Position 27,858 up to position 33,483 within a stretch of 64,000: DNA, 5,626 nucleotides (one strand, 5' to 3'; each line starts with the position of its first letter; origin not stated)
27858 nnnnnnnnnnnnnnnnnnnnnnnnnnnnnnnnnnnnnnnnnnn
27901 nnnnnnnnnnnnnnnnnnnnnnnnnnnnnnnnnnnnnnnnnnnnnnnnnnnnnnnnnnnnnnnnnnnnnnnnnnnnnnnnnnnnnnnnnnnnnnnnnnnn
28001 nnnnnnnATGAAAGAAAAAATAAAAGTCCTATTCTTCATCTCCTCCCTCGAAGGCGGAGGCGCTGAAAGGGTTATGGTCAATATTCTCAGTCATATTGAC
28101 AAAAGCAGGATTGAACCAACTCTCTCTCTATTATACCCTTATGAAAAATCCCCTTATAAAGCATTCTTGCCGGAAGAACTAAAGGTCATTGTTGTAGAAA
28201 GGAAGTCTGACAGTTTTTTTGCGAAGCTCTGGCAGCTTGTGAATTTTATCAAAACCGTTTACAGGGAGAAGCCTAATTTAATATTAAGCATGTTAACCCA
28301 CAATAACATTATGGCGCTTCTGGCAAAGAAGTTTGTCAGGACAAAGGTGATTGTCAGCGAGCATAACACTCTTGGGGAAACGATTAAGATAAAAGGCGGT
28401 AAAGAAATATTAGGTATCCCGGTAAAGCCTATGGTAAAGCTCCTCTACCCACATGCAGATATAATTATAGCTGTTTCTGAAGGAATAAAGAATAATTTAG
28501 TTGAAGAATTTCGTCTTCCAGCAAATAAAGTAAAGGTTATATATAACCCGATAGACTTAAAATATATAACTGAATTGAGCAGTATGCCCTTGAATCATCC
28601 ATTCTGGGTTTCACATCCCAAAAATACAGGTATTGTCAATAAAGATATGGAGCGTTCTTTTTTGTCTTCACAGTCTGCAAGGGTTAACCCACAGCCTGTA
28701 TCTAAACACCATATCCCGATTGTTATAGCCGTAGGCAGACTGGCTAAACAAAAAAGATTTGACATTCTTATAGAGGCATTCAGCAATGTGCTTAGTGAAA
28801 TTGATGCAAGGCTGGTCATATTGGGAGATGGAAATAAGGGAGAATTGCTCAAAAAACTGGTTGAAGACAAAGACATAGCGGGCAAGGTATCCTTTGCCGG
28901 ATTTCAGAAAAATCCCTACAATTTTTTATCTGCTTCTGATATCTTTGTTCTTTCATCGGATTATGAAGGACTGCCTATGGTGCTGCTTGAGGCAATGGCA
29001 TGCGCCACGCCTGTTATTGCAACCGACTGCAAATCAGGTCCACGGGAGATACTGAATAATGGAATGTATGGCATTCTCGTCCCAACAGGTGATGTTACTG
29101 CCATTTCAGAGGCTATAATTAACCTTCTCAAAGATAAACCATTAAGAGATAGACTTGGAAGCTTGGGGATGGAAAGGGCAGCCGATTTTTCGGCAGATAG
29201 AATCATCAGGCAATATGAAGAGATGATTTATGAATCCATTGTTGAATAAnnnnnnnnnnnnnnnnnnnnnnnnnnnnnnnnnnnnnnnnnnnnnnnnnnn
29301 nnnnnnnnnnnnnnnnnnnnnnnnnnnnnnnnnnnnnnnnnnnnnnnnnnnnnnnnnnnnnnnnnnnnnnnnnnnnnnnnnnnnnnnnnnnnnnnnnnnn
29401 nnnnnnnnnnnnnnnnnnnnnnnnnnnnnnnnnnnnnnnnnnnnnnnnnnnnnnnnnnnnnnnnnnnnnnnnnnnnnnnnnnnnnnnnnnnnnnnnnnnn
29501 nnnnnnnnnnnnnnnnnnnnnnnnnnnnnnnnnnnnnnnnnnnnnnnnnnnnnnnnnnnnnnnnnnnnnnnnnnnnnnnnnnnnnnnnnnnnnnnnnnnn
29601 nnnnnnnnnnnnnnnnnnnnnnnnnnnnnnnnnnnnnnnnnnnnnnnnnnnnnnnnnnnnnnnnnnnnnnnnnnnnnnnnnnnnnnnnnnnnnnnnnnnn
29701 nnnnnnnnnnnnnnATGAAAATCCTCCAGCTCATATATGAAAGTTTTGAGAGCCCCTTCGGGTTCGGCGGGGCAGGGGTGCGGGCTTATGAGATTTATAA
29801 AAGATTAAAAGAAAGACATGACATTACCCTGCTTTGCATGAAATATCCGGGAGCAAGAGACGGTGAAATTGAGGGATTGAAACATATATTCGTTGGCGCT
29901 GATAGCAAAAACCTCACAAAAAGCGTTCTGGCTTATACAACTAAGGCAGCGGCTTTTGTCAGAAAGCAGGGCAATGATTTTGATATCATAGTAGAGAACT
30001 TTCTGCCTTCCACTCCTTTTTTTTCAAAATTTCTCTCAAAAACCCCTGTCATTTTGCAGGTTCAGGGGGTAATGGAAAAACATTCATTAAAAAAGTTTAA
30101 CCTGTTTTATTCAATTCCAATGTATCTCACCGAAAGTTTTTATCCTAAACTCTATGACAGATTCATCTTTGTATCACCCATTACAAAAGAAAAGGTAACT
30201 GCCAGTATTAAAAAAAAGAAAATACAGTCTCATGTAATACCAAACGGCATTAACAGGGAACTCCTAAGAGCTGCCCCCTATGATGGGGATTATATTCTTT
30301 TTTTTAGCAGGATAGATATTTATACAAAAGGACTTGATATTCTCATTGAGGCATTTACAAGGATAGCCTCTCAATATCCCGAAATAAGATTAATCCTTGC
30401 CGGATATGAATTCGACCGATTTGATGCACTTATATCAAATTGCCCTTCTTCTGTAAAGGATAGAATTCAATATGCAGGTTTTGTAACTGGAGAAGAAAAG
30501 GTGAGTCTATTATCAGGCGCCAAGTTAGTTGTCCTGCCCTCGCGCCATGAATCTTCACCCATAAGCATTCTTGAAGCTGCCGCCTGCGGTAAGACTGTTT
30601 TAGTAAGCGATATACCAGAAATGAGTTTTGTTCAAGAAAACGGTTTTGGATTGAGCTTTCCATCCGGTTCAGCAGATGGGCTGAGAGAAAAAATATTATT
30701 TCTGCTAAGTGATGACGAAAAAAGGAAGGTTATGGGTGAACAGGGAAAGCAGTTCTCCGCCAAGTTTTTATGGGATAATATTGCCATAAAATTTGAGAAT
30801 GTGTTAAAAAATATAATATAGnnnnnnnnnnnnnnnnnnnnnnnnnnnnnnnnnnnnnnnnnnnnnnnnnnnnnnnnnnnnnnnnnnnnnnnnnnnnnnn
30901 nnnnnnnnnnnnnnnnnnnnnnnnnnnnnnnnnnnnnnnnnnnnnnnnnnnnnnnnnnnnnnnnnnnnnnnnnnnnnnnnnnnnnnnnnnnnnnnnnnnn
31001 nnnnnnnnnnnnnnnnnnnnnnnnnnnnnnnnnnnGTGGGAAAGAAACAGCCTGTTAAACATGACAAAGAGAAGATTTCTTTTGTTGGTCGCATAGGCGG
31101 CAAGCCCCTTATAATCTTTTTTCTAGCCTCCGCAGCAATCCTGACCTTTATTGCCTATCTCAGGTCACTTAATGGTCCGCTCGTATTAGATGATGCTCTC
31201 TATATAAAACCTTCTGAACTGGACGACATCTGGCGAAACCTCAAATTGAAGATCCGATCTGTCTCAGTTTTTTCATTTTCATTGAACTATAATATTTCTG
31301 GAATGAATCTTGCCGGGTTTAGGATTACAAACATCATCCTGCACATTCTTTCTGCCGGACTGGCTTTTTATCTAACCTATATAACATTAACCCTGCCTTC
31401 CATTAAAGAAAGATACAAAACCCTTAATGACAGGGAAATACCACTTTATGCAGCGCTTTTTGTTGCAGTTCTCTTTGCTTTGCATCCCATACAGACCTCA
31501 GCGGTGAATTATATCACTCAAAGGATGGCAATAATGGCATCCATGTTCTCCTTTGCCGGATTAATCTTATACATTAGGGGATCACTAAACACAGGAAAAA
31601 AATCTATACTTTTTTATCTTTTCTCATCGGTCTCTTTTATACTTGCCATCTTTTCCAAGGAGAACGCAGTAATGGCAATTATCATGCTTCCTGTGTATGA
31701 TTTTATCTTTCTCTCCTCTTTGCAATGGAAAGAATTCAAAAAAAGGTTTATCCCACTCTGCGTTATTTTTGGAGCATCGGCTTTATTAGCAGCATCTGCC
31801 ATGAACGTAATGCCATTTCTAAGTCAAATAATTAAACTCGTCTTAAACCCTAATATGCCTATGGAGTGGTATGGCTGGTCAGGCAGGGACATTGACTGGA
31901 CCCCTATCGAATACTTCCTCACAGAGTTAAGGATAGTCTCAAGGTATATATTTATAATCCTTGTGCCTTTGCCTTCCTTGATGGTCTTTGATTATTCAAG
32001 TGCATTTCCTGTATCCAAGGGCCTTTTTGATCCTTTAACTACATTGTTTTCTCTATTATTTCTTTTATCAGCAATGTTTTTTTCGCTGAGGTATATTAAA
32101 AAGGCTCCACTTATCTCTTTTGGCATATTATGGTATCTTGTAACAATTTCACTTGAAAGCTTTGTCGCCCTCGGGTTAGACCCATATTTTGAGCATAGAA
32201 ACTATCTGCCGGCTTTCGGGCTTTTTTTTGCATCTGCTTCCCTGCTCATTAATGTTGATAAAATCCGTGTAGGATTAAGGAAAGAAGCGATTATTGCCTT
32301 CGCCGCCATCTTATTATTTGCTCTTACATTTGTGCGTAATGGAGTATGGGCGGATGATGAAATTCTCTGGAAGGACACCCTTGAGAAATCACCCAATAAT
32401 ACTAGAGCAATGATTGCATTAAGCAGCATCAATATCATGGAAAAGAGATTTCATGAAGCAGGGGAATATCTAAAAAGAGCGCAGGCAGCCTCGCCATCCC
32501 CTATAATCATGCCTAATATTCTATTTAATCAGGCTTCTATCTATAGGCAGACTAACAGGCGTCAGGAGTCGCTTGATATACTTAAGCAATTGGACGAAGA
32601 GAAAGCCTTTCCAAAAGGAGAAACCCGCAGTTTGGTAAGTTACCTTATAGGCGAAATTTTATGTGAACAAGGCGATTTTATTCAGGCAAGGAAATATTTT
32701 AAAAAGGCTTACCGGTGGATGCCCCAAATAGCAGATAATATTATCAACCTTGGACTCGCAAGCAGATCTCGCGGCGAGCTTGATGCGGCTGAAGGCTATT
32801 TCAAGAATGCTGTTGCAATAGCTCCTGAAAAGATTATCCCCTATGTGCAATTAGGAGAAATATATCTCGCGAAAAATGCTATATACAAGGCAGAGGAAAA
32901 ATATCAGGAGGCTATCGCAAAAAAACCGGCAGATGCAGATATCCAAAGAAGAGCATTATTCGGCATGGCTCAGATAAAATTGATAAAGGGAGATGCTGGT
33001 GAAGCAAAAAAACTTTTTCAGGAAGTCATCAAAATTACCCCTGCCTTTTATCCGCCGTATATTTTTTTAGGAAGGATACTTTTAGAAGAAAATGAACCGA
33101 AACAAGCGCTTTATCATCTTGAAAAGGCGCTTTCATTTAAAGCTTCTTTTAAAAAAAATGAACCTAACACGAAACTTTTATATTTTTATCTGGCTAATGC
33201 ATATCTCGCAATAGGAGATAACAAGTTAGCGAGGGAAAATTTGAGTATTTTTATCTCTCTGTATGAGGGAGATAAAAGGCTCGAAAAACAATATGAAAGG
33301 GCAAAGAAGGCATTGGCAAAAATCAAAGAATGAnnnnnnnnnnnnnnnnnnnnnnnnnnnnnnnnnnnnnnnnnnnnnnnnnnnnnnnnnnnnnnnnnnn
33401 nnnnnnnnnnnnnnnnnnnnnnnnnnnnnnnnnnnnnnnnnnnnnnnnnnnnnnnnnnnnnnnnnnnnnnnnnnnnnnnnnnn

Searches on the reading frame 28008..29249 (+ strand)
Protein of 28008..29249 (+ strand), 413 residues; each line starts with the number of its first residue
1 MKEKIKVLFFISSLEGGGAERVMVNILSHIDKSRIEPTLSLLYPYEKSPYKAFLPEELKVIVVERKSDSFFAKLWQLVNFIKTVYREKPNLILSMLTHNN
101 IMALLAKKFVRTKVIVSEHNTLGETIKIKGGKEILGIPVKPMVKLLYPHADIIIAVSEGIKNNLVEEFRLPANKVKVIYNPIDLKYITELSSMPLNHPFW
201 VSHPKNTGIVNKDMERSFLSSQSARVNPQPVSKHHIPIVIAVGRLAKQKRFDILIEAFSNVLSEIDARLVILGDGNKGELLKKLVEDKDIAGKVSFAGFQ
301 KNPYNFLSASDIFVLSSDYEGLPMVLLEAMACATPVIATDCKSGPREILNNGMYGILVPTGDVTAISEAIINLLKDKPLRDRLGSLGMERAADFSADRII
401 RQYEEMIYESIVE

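Call 16: search_protein_families(library=pfam, proteins=[window:28008-29249:+], max_evalue=0.001)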
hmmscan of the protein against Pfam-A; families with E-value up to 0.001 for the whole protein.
window:28008-29249:+ (413 aa): 5 families
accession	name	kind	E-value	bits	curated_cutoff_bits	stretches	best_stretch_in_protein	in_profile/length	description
PF00534.26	Glycos_transf_1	-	8.6e-43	146.3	26.4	1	235-385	14-167/172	Glycosyl transferases group 1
PF13692.12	Glyco_trans_1_4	-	8.7e-41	139.9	27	1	237-376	2-142/142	Glycosyl transferases group 1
PF13439.12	Glyco_transf_4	-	4e-18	66.4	28.5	1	17-185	2-169/170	Glycosyltransferase Family 4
PF13579.12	Glyco_trans_4_4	-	9.1e-08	33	29.7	1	18-180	2-157/158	Glycosyl transferase 4-like domain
PF20706.3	GT4-conflict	-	1.7e-06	27.7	26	1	228-351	189-322/385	Family 4 Glycosyltransferase in conflict systems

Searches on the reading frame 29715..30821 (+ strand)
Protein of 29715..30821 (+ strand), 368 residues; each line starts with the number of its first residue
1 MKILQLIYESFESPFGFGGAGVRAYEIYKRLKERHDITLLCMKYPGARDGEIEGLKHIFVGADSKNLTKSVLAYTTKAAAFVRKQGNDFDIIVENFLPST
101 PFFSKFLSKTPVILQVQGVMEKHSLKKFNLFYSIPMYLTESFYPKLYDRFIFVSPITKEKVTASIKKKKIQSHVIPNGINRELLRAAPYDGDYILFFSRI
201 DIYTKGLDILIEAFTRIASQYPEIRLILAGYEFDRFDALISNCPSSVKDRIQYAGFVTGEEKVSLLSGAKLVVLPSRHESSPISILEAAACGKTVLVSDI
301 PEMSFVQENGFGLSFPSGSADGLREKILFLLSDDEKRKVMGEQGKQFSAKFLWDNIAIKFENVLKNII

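Call 16: search_protein_families(library=pfam, proteins=[window:29715-30821:+], max_evalue=0.001)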
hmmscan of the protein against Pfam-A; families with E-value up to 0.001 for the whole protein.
window:29715-30821:+ (368 aa): 6 families
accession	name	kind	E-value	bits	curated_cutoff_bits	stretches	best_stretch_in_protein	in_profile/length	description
PF00534.26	Glycos_transf_1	-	9.6e-30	103.8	26.4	1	191-346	15-171/172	Glycosyl transferases group 1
PF13692.12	Glyco_trans_1_4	-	6.1e-24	85.3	27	1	193-333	3-142/142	Glycosyl transferases group 1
PF13439.12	Glyco_transf_4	-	2.7e-14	54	28.5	1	17-182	1-169/170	Glycosyltransferase Family 4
PF13524.12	Glyco_trans_1_2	-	4.6e-10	40.1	25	1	218-357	9-139/144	Glycosyl transferase-like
PF20706.3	GT4-conflict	-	1.1e-09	38.2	26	1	156-299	156-312/385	Family 4 Glycosyltransferase in conflict systems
PF13579.12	Glyco_trans_4_4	-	7.7e-05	23.5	29.7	1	18-178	1-158/158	Glycosyl transferase 4-like domain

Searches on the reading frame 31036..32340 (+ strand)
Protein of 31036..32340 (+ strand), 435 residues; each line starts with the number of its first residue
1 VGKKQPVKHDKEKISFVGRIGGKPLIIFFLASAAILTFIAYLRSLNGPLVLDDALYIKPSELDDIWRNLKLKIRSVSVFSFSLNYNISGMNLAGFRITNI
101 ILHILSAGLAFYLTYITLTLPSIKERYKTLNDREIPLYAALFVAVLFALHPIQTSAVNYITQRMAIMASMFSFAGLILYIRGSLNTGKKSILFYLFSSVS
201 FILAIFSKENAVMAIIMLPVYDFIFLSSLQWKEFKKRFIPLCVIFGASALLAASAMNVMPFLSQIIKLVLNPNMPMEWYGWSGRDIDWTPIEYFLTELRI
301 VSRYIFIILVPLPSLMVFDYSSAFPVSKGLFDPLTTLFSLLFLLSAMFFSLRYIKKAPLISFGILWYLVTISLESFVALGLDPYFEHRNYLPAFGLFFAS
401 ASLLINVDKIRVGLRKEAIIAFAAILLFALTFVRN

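Call 74: search_protein_families(library=pfam, proteins=[window:31036-32340:+], max_evalue=1)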
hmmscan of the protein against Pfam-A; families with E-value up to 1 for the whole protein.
window:31036-32340:+ (435 aa): 0 families

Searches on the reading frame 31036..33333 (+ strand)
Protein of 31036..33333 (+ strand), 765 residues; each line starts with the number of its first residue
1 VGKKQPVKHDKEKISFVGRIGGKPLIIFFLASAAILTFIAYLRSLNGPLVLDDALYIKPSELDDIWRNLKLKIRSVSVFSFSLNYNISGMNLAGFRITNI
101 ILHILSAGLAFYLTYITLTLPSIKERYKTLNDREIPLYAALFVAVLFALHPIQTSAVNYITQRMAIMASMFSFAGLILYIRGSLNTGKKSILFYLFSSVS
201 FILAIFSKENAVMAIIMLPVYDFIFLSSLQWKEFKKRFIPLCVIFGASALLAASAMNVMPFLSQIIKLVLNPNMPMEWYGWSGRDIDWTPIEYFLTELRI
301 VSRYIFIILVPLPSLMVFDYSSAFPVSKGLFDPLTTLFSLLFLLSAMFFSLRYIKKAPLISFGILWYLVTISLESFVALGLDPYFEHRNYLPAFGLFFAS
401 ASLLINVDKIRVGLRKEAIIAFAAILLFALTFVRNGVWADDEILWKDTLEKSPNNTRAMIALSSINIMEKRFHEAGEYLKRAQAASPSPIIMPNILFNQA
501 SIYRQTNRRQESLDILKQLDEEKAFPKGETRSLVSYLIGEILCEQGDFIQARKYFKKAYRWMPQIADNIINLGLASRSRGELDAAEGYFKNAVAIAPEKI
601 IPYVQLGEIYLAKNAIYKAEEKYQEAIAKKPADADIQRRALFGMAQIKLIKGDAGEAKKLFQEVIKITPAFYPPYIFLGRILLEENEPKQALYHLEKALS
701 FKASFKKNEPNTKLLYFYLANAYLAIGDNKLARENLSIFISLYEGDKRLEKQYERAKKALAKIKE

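Call 16: search_protein_families(library=pfam, proteins=[window:31036-33333:+], max_evalue=0.001)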
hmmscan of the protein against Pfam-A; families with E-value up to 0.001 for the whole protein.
window:31036-33333:+ (765 aa): 19 families
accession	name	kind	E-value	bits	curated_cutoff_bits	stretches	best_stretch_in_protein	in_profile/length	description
PF07719.23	TPR_2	-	3.5e-25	86.4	27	0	536-564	5-33/34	Tetratricopeptide repeat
PF13424.12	TPR_12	-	2.3e-19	69.8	30.1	1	536-597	6-76/77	Tetratricopeptide repeat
PF14559.12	TPR_19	-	5.9e-17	62.2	25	1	651-698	4-51/68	Tetratricopeptide repeat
PF13181.12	TPR_8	-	6.2e-15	54.5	25.7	0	639-670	2-33/34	Tetratricopeptide repeat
PF00515.34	TPR_1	-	9.4e-12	44.7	27.8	0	571-598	6-33/34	Tetratricopeptide repeat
PF13428.12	TPR_14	-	6e-11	42.3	23.5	0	603-639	4-40/44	Tetratricopeptide repeat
PF13432.12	TPR_16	-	1.8e-10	41.5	32.7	0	538-598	3-63/65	Tetratricopeptide repeat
PF17874.7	TPR_MalT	-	7.4e-10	39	45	1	530-663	38-186/336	MalT-like TPR region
PF13176.12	TPR_7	-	2.7e-09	36.8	27.9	0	570-597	3-30/36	Tetratricopeptide repeat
PF13431.12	TPR_17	-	2.4e-08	34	24.4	0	709-733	9-33/34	Tetratricopeptide repeat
PF09976.15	TPR_21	-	9.2e-07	29.2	25.5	0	451-572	71-186/193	Tetratricopeptide repeat-like domain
PF25062.1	ARM_TT21_N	-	2.8e-06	27.7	40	1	573-687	107-217/222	Tetratricopeptide repeat protein 21 N-terminal ARM repeat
PF23914.1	TPR_CcmH_CycH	-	4.9e-06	26.9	42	0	578-669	62-152/158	Cytochrome c-type biogenesis protein H TPR domain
PF25058.1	ARM_TT21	-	9.9e-06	26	27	0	539-670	14-126/155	Tetratricopeptide repeat protein 21 ARM repeat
PF13174.12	TPR_6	-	1.9e-05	25.5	26.3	0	716-743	3-30/33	Tetratricopeptide repeat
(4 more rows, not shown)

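Call 29: search_protein_families(library=ncbifam, proteins=[window:31036-33333:+], max_evalue=0.01)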
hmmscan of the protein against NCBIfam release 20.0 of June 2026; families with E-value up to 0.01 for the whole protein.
window:31036-33333:+ (765 aa): 24 families
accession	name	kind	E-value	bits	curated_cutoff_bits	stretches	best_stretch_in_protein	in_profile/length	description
TIGR02917.1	PEP_TPR_lipo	equivalog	5.9e-22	77.4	312.2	2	425-635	604-805/899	XrtA/PEP-CTERM system TPR-repeat protein PrsT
TIGR02552.1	LcrH_SycD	equivalog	4.4e-14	52.4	104.8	2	543-640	29-129/136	SycD/LcrH family type III secretion system chaperone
TIGR02521.1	type_IV_pilW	equivalog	8.8e-14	51.6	154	2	603-702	34-129/234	type IV pilus biogenesis/stability protein PilW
NF040959.1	MamA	equivalog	1.3e-13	50.8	200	1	541-700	46-201/204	magnetosome protein MamA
TIGR02795.1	tol_pal_ybgF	equivalog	5.8e-12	46.3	90.1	2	606-666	45-104/119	tol-pal system protein YbgF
NF033920.0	C39_PA2778_fam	equivalog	9.9e-12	44.8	150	1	583-668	173-254/255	PA2778 family cysteine peptidase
TIGR03939.1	PGA_TPR_OMP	equivalog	8.3e-11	40.8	366.65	1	544-638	407-501/800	poly-beta-1,6 N-acetyl-D-glucosamine export porin PgaA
NF008757.0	PRK11788.1-5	equivalog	1.8e-08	34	363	1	560-706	174-316/388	lipopolysaccharide assembly protein LapB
TIGR00990.1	3a0801s09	subfamily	4.7e-08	32.1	757.25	1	588-687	353-448/615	mitochondrial import receptor subunit TOM70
NF008756.0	PRK11788.1-4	equivalog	5.8e-08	32.2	474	1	444-560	202-310/389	lipopolysaccharide assembly protein LapB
NF052415.1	T3SS_chap_SctY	equivalog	1e-07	32.4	70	1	636-740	4-104/106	type III secretion apparatus assembly chaperone SctY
NF047371.1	FlcA_CTERM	equivalog_domain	4.3e-07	28.8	300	1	575-748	363-542/646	periplasmic flagellar collar protein FlcA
NF052312.1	T9SS_PorW_SprE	equivalog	1.2e-06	27.4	250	1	603-737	182-314/716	type IX secretion system periplasmic lipoprotein PorW/SprE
NF008755.0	PRK11788.1-3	equivalog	2.9e-06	26.9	430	0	445-522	203-278/388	lipopolysaccharide assembly protein LapB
TIGR00540.1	TPR_hemY_coli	hypoth_equivalog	1.1e-05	24.4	142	0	494-626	262-385/385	heme biosynthesis-associated TPR protein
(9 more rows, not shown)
